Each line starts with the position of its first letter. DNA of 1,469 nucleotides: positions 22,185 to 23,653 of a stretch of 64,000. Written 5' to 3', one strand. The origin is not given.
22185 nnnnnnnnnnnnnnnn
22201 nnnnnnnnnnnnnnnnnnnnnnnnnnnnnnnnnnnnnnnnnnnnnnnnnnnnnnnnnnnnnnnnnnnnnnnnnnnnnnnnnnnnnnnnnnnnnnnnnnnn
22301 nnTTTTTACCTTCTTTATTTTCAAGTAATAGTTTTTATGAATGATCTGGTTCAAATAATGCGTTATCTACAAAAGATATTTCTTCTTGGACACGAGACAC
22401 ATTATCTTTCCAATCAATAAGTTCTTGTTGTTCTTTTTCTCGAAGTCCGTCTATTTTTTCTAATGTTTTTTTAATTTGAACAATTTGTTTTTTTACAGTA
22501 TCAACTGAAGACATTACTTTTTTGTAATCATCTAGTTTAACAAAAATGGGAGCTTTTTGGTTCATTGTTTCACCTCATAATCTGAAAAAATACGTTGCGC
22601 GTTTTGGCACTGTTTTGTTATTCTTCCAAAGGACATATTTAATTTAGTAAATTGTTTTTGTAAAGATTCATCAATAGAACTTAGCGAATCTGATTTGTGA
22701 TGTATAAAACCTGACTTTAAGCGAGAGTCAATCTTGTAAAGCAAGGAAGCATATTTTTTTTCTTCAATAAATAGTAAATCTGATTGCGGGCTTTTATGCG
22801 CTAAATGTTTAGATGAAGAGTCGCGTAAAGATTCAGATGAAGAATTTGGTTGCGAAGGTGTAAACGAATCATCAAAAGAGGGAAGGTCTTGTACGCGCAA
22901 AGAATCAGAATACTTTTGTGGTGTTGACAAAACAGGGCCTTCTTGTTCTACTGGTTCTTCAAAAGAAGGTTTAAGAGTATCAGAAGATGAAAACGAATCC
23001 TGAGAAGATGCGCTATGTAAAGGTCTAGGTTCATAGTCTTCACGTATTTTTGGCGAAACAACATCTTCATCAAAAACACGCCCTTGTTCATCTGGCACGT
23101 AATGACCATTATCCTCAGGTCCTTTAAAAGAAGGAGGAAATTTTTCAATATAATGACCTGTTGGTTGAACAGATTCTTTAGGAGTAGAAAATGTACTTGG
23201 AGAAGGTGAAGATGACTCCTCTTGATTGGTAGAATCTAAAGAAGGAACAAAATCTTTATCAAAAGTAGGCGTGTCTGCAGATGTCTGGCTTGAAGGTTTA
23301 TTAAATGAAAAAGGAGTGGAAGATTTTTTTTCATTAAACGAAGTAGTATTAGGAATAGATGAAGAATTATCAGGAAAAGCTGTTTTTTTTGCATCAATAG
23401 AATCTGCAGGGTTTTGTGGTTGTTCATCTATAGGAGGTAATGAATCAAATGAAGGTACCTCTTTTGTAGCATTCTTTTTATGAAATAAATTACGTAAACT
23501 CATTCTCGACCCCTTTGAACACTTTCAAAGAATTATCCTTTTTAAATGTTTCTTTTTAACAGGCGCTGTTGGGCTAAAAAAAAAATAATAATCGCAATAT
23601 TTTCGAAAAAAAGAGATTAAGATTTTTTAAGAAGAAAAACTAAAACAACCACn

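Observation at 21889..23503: Three-gene operon of paralogous coiled-coil proteins, the first carrying a long disordered region studded with P(S/T)F motifs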

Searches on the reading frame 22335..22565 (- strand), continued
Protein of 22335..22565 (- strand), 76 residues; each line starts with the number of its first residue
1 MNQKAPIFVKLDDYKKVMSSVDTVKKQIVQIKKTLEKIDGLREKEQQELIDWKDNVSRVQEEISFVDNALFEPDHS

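Call 37: list_cluster_members(proteins=[P0038, P0042, P0056, P0072, P0097, P0113, P0144, P0151, P0089, P0067])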
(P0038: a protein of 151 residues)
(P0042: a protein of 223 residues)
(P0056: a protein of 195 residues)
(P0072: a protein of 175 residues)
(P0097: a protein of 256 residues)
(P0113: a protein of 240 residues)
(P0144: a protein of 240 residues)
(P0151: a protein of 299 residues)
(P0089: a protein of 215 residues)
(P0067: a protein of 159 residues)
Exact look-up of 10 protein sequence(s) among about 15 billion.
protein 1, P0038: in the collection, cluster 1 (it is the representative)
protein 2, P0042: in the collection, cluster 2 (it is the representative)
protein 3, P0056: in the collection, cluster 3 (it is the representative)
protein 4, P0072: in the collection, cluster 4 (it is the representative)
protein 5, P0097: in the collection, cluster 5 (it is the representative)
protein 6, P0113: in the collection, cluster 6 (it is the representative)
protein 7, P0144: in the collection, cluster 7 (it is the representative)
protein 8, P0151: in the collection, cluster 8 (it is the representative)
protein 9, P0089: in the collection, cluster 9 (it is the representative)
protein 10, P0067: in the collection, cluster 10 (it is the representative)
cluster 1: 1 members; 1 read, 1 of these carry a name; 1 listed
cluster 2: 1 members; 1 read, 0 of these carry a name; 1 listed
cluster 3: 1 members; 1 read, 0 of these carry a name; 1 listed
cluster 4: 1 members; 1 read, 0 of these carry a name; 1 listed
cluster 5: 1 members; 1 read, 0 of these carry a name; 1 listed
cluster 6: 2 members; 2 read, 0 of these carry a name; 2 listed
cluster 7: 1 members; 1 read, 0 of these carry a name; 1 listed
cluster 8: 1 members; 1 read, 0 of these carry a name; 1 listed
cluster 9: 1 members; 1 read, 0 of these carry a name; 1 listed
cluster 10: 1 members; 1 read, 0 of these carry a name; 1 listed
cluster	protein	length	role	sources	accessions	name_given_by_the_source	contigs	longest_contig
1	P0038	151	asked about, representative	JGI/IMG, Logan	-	hypothetical protein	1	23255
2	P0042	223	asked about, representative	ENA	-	-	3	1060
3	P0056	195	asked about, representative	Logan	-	-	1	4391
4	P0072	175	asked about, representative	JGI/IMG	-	-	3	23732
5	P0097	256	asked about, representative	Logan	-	-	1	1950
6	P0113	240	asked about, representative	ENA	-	-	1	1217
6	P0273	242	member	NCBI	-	-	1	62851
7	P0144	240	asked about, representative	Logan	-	-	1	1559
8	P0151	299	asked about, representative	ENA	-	-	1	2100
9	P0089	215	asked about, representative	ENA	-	-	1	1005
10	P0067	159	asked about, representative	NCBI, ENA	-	-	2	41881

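Call 39: find_encoding_contigs(protein=P0067, flank=8000, max_places=1)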
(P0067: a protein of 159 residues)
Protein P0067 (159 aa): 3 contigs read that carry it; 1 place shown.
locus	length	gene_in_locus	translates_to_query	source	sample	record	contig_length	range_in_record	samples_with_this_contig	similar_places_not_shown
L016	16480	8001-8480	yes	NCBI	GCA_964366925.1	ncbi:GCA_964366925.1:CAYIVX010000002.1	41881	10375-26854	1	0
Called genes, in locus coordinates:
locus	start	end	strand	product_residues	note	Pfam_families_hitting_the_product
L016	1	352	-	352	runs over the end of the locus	PF01368:DHH (weak), PF02272:DHHA1 (weak)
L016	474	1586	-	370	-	PF02457:DAC, PF10635:DisA-linker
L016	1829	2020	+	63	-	-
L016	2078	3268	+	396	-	PF04894:Nre_N, PF04895:Nre_C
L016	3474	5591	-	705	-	-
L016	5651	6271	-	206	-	PF01944:SpoIIM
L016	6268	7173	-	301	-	PF08551:DUF1751 (weak), PF01694:Rhomboid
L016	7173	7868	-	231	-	PF02002:TFIIE_alpha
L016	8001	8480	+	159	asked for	-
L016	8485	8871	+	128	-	-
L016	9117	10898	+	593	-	PF01411:tRNA-synt_2c, PF07973:tRNA_SAD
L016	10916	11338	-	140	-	-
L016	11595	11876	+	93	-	-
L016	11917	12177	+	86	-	-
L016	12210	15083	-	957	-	PF00133:tRNA-synt_1, PF01406:tRNA-synt_1e (faint), PF09334:tRNA-synt_1g, PF13603:tRNA-synt_1_2, PF00133:tRNA-synt_1, PF09334:tRNA-synt_1g (weak), PF08264:Anticodon_1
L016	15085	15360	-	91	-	-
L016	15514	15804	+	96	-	PF01909:NTP_transf_2, PF18765:Polbeta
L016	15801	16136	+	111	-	PF01934:HepT-like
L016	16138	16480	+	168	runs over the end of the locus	PF01974:tRNA_int_endo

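Call 41: find_encoding_contigs(protein=P0273, flank=8000, max_places=1)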
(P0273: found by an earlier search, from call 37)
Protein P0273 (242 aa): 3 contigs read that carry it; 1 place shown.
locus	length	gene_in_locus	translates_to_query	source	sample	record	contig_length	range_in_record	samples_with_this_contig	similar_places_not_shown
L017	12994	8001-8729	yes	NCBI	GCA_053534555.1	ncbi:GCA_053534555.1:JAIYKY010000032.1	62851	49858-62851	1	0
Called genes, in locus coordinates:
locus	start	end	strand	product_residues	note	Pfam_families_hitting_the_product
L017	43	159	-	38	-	-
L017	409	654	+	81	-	-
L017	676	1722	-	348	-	PF01368:DHH (weak), PF02272:DHHA1 (weak)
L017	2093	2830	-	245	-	-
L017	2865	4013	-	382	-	PF02457:DAC, PF10635:DisA-linker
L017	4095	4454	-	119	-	-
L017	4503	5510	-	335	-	PF01916:DS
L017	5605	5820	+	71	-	-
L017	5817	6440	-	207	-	PF01944:SpoIIM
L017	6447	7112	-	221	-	PF08551:DUF1751, PF01694:Rhomboid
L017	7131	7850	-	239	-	PF02002:TFIIE_alpha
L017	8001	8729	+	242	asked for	-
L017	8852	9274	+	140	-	-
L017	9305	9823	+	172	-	-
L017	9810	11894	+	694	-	PF01411:tRNA-synt_2c, PF07973:tRNA_SAD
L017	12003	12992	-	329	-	?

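Call 44: find_related_loci(query=A5, collection=genome_contigs, flank=8000)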
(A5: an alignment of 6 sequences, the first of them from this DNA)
Query A5 (76 aa) in genome_contigs; peptide patterns used: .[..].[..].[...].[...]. (x = any residue, [..] = any of these).
222 stretches matched a pattern; 199 encode a relative of the query (tblastn E <= 1e-3); the best 80 are kept; 80 distinct loci.
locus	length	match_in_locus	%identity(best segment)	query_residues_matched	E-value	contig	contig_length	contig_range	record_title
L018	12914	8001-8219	47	3-75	3e-22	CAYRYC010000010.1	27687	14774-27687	MAG TPA_asm: uncultured Methanosarcinales archaeon isolate binchicken_co181_566 genome assembly, contig: NODE_2387_lengt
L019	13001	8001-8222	45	1-74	7e-19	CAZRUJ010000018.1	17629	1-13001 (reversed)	MAG TPA_asm: uncultured Methanosarcinales archaeon isolate SRP252850_co1_20 genome assembly, contig: NODE_5865_length_17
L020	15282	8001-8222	41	1-74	2e-17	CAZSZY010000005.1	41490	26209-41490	MAG TPA_asm: uncultured Methanosarcinales archaeon isolate SRP191223_co1_382 genome assembly, contig: NODE_635_length_41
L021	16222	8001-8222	43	1-74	1e-16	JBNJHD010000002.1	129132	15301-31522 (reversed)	MAG: Nanobdellota archaeon isolate Y22_14dBSe1.bin.74 NODE_16_length_129132_cov_18.582401, whole genome shotgun sequence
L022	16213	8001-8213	39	4-74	2e-16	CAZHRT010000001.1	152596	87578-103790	MAG TPA_asm: uncultured Methanosarcinales archaeon isolate binchicken_co28_95 genome assembly, contig: NODE_53_length_15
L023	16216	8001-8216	38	5-76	3e-16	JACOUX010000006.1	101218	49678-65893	MAG: Candidatus Woesearchaeota archaeon isolate NC_groundwater_84_Ag_S-0.1um_40_33 S35_SO-1_scaffold_22397, whole genome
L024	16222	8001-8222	41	1-74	5e-16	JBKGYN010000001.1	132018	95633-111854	MAG: Candidatus Woesearchaeota archaeon isolate C1M08_52 NODE_8_length_132018_cov_13.360389, whole genome shotgun sequen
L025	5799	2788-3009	34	1-74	8e-16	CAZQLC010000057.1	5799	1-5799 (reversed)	MAG TPA_asm: uncultured Methanosarcinales archaeon isolate SRP214966_co4_491 genome assembly, contig: NODE_19652_length_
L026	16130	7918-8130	38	5-75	9e-16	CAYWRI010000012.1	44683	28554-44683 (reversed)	MAG TPA_asm: uncultured Methanosarcinales archaeon isolate SRP191223_co1_361 genome assembly, contig: NODE_534_length_44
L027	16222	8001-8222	35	1-74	1e-15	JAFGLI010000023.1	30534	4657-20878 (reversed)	MAG: Candidatus Woesearchaeota archaeon isolate Zod_Metabat.396 k87_13976040, whole genome shotgun sequence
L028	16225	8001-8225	39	1-75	1e-15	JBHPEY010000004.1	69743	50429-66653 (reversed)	Nanoarchaeota archaeon isolate SAG AM-311-I03 NODE_4_length_69743_cov_29.080157, whole genome shotgun sequence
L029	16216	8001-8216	39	5-76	2e-15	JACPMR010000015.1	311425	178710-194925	MAG: Candidatus Woesearchaeota archaeon isolate NC_groundwater_554_Ag_S-0.1um_37_18 S35_SO-1_scaffold_226885, whole geno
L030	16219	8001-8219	45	1-73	2e-15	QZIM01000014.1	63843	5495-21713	MAG: Candidatus Woesearchaeota archaeon isolate SURF_65 Ga0104751_1000550, whole genome shotgun sequence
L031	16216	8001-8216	36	5-76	2e-15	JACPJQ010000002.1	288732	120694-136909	MAG: Candidatus Woesearchaeota archaeon isolate NC_groundwater_472_Ag_B-0.1um_38_40 S34_3B_scaffold_114527, whole genome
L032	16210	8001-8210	39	5-74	2e-15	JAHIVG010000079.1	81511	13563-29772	MAG: Nanoarchaeota archaeon isolate MM_PC_MetaG.mb.67 MM_PC_MetaG.mb.67_k141_1164028, whole genome shotgun sequence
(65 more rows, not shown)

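Call 51: list_cluster_members(proteins=[L016:9117-10895:+, L017:9810-11891:+, L016:8485-8868:+, L017:8852-9271:+, L016:7173-7865:-])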
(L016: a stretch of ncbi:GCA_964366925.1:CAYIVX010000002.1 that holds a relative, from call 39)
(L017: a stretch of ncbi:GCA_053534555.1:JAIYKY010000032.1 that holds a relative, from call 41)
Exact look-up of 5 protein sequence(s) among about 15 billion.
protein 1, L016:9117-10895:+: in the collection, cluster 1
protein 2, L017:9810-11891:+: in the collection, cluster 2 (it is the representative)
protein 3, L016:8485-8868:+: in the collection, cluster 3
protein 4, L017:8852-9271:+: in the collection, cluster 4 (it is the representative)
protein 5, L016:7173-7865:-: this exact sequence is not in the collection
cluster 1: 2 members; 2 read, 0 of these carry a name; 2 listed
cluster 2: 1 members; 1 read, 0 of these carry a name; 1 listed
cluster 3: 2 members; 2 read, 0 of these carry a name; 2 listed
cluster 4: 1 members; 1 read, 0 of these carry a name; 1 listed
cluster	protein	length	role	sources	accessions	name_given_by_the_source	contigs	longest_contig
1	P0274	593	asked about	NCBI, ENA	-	-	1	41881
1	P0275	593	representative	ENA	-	-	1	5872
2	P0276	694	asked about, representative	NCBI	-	-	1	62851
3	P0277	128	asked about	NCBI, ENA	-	-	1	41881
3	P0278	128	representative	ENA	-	-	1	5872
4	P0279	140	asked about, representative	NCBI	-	-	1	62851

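Call 60: predict_structure(alignment_id=A7)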
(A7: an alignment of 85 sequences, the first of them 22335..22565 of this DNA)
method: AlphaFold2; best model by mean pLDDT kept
length: 76 residues; sequences in the alignment: 85
mean_pLDDT: 88.5   pTM: 0.53
mean pLDDT of the five models: 88.5, 86.2, 86.0, 85.8, 83.4
residues with pLDDT >= 90: 50; 70-90: 15; 50-70: 10; < 50: 1
segments of 3 or more residues with pLDDT < 50: none
pLDDT, mean of each block of 10 residues (from residue 1): 63 88 97 98 98 97 90 69
secondary structure, 60 per line:
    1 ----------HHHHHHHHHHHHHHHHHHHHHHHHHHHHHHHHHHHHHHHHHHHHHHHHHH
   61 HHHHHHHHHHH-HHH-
elements in order: H11-71

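Call 66: search_protein_families(library=pfam, alignment_id=A7, max_evalue=0.05)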
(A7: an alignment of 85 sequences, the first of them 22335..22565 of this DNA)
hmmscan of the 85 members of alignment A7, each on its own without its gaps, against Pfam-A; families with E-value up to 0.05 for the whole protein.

A. member 1, window:22335-22565:- (76 aa): 7 families
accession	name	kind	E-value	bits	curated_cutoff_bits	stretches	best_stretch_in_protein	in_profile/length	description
PF06810.17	Phage_scaffold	-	0.0086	16.5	35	1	6-56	28-79/170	Phage capsid assembly scaffolding protein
PF12699.13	phiKZ_IP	-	0.0089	15.7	27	1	14-48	120-155/387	phiKZ-like phage internal head proteins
PF04048.20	Sec8_N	-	0.011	16.1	26.8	1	13-67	73-127/142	Exocyst complex component Sec8 N-terminal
PF06419.17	COG6_N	-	0.02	15.4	27.4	1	11-64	25-78/114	Conserved oligomeric complex COG6, N-terminal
PF23735.1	KIF9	-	0.021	15.4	31.9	1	3-49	23-69/140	Kinesin-like protein KIF9 domain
PF05377.16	FlaC_arch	-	0.034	15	27.8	1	15-39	10-34/55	Flagella accessory protein C (FlaC)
PF07889.17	DUF1664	-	0.046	14.2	34.6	0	16-70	56-110/124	Protein of unknown function (DUF1664)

B. families by the number of members that match (of 85 scanned): 81 families (the first 25 are shown)
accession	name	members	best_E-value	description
PF04210.18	MtrG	34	0.00036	Tetrahydromethanopterin S-methyltransferase, subunit G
PF05531.17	NPV_P10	30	0.0019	Nucleopolyhedrovirus P10 protein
PF06419.17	COG6_N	26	0.0009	Conserved oligomeric complex COG6, N-terminal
PF06009.19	Laminin_II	22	0.00069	Laminin Domain II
PF04048.20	Sec8_N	15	0.0015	Exocyst complex component Sec8 N-terminal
PF10303.14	DUF2408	15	0.0083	Protein of unknown function (DUF2408)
PF07544.18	Med9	14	0.0013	RNA polymerase II transcription mediator complex subunit 9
PF24615.2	Spectrin_Anc-1_2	9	0.01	Nuclear anchorage protein 1, spectrin repeat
PF09328.15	Phytochelatin_C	7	0.0035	Domain of unknown function (DUF1984)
PF02671.26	PAH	6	0.00072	Paired amphipathic helix repeat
PF06160.17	EzrA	6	0.003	Septation ring formation regulator, EzrA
PF08656.15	DASH_Dad3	6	0.0089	DASH complex subunit Dad3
PF07361.16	Cytochrom_B562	5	0.0016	Cytochrome b562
PF17107.11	SesA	5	0.013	N-terminal domain on NACHT_NTPase and P-loop NTPases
PF07889.17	DUF1664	5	0.014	Protein of unknown function (DUF1664)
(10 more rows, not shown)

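Call 82: search_protein_families(library=padloc, proteins=[window:22335-22565:-, L010:5346-5999:+, L010:6001-6243:+, L010:6237-6644:+, P0038, L016:8485-8871:+], max_evalue=0.01)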
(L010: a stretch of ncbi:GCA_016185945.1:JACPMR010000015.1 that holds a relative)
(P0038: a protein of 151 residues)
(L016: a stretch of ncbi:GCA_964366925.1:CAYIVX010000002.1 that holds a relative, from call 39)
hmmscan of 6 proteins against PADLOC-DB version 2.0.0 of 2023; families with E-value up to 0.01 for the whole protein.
window:22335-22565:- (76 aa): 3 families
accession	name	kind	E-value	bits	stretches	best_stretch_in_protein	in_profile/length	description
PDLC00256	LmuB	-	0.0011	15.7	1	10-66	230-286/563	AAA ATPase domain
PDLC02722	PbeC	-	0.0042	13.8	1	13-74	184-244/643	PbeC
PDLC00262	LmuB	-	0.0074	13.2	1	12-66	379-432/588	AAA ATPase domain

L010:5346-5999:+ (217 aa): 0 families

L010:6001-6243:+ (80 aa): 7 families
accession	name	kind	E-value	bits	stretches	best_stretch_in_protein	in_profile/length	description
PDLC03865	LmuB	-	0.0018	14.5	1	16-73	176-233/1007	-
PDLC02722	PbeC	-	0.002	14.8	1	15-74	183-241/643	PbeC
PDLC00259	LmuB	-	0.0049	13.8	1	17-75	228-286/588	AAA ATPase domain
PDLC00256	LmuB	-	0.0052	13.5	1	15-67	232-284/563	AAA ATPase domain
PDLC00262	LmuB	-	0.0053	13.6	1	16-75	227-286/588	AAA ATPase domain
PDLC01804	CARF1--CARF_HEPN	-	0.007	13.4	1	8-67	328-386/422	-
PDLC03863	LmuB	-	0.0095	12.6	1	18-71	230-390/610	-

L010:6237-6644:+ (135 aa): 0 families

P0038 (151 aa): 6 families
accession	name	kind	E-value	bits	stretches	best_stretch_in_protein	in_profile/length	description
PDLC02750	PbeC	-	6.8e-05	19.6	1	56-146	311-400/629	PbeC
PDLC02722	PbeC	-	0.00087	16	1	88-146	183-240/643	PbeC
PDLC03859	LmuB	-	0.0013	16.1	1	74-145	392-464/611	-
PDLC00554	JetC2|JetC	-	0.0023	15.2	1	83-143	268-328/390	DUF3584 domain; MukB-like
PDLC01019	Csm4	-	0.0047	14.2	1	74-142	91-153/319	Csm4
PDLC02010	SAVED4--SAVED_LON_TM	-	0.0097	13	0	88-143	215-273/455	-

L016:8485-8871:+ (128 aa): 2 families
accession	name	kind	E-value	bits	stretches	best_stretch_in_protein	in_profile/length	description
PDLC01179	Csn2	-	0.0041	14.6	1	23-113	73-162/326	Csn2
PDLC04076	SIR2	-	0.0084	13.3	1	33-116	57-144/406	-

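Call 83: search_protein_families(library=phrogs, proteins=[window:22335-22565:-, L010:5346-5999:+, L010:6001-6243:+, L010:6237-6644:+, P0038, L016:8485-8871:+], max_evalue=0.01)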
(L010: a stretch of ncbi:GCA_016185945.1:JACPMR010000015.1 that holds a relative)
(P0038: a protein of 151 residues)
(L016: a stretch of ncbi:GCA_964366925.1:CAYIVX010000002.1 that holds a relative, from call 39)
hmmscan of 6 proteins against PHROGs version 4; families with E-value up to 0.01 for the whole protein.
window:22335-22565:- (76 aa): 0 families

L010:5346-5999:+ (217 aa): 1 family
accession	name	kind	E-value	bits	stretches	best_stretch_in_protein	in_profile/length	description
phrog_33360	-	tail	0.0018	17.2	1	36-98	696-756/1239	tail length tape measure protein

L010:6001-6243:+ (80 aa): 3 families
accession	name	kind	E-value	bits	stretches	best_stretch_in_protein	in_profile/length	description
phrog_5553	-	unknown function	0.0018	19.5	1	19-72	4-57/114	-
phrog_25353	-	unknown function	0.0037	18.6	1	18-74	7-72/74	-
phrog_30686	-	unknown function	0.0055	18.4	1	19-68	19-68/109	-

L010:6237-6644:+ (135 aa): 0 families

P0038 (151 aa): 4 families
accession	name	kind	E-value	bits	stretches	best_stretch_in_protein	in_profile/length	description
phrog_10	-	head and packaging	0.00065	19.8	1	67-146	233-314/752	major head protein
phrog_77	-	DNA, RNA and nucleotide metabolism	0.0007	19.2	1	83-146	713-786/967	SbcC-like subunit of palindrome specific endonuclease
phrog_1009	-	unknown function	0.0051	17.9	1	88-146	30-85/103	-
phrog_73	-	head and packaging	0.008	16.9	1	89-144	205-265/287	head scaffolding protein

L016:8485-8871:+ (128 aa): 0 families

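Call 87: find_related_loci(query=A5, collection=viral_contigs, flank=3000)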
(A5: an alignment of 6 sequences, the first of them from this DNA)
Query A5 (76 aa) in viral_contigs; peptide patterns used: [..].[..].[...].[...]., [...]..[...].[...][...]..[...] (x = any residue, [..] = any of these).
244 stretches matched a pattern, but none encodes a relative of the query by tblastn (E <= 1e-3).

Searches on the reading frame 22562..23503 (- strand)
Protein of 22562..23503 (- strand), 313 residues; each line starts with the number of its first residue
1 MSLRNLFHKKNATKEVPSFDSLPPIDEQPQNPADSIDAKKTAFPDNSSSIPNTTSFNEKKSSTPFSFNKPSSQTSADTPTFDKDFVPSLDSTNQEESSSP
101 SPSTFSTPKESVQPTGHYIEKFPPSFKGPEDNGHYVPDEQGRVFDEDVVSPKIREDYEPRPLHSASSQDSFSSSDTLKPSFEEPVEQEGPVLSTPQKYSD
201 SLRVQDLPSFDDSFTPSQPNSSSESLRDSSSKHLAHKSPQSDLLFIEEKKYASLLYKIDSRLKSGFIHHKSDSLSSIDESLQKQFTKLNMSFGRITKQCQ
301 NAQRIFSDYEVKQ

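Call 3: search_protein_families(library=pfam, proteins=[window:22562-23503:-], max_evalue=1)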
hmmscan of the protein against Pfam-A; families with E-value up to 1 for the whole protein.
window:22562-23503:- (313 aa): 0 families

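Call 4: search_protein_families(library=ncbifam, proteins=[window:22562-23503:-], max_evalue=1)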
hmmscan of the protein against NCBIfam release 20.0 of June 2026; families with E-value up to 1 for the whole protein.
window:22562-23503:- (313 aa): 0 families

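Call 14: find_homologous_proteins(query=window:22562-23503:-, max_evalue=0.01)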
Query window:22562-23503:- (313 aa): 2 proteins with E <= 0.01 among 1043 candidates.
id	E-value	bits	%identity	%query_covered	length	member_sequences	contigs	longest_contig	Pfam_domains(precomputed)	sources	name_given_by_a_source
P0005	1.1e-193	661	99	100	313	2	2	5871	-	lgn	-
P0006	7.5e-61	225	50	74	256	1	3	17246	-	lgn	-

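Call 82: search_protein_families(library=padloc, proteins=[window:22562-23503:-], max_evalue=0.01)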
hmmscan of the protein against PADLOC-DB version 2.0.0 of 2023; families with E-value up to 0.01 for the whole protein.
window:22562-23503:- (313 aa): 0 families

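Call 83: search_protein_families(library=phrogs, proteins=[window:22562-23503:-], max_evalue=0.01)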
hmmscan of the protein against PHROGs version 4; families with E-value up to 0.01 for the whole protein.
window:22562-23503:- (313 aa): 0 families
